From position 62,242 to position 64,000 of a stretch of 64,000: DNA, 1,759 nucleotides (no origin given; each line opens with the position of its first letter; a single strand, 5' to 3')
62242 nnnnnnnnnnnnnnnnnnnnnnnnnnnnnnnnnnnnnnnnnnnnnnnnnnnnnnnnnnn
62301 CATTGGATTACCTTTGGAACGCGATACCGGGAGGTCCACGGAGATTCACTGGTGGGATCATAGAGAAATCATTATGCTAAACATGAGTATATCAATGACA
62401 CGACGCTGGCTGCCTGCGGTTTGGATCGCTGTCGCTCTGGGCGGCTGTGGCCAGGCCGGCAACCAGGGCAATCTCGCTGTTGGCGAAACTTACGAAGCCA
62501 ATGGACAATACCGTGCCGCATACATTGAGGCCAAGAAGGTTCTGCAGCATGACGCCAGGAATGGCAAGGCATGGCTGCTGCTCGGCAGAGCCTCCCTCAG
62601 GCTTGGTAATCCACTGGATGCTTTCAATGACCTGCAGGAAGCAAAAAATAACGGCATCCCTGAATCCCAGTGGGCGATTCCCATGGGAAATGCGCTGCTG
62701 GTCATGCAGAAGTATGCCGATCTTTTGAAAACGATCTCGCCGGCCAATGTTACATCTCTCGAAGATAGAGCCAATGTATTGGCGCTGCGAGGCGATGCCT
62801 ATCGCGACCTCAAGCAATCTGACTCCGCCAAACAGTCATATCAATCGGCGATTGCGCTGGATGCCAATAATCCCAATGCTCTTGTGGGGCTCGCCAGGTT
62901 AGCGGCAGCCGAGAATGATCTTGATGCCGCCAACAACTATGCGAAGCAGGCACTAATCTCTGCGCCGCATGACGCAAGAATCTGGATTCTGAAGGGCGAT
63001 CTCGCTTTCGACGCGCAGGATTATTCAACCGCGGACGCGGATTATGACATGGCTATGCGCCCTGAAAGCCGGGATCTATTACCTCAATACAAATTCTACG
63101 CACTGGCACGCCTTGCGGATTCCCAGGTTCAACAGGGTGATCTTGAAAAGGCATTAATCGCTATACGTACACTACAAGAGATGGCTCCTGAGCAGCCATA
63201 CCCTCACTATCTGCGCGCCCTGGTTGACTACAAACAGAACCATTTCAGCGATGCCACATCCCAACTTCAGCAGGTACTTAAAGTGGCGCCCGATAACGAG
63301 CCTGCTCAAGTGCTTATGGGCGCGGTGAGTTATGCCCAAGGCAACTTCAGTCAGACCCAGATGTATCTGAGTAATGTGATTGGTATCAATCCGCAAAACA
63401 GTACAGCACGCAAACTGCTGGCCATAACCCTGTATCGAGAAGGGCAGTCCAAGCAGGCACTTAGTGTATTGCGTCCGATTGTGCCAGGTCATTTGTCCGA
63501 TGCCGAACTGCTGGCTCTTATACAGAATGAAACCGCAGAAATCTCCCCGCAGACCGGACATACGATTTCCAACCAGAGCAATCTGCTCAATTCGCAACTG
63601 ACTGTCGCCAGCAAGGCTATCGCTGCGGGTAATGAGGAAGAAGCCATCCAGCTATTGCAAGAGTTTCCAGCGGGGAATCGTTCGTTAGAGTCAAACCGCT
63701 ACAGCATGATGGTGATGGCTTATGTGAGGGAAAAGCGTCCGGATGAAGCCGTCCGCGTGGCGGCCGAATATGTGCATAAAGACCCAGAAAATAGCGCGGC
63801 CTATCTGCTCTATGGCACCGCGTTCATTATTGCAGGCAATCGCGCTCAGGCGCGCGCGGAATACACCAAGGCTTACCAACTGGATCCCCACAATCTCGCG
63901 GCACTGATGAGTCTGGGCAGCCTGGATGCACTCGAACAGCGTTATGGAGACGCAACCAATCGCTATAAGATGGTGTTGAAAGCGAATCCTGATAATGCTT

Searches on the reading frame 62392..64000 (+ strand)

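Call 9: search_protein_families(library=ncbifam, proteins=[window:62392-64000:+], max_evalue=1e-10)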
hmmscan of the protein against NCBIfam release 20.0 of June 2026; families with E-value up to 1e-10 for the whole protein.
window:62392-64000:+ (536 aa): 6 families
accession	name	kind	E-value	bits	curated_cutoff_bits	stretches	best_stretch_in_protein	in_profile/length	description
TIGR02917.1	PEP_TPR_lipo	equivalog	1.1e-82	278.3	312.2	1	10-535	8-532/899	XrtA/PEP-CTERM system TPR-repeat protein PrsT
NF040959.1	MamA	equivalog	9.1e-24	84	200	0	239-360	75-196/204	magnetosome protein MamA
TIGR02521.1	type_IV_pilW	equivalog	1.1e-16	61.1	154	0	26-214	33-222/234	type IV pilus biogenesis/stability protein PilW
NF052415.1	T3SS_chap_SctY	equivalog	2.6e-15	56.8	70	0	237-303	8-76/106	type III secretion apparatus assembly chaperone SctY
TIGR03939.1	PGA_TPR_OMP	equivalog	4.2e-13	48.4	366.65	0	127-248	86-208/800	poly-beta-1,6 N-acetyl-D-glucosamine export porin PgaA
TIGR00990.1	3a0801s09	subfamily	3.4e-12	45.8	757.25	0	439-530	370-461/615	mitochondrial import receptor subunit TOM70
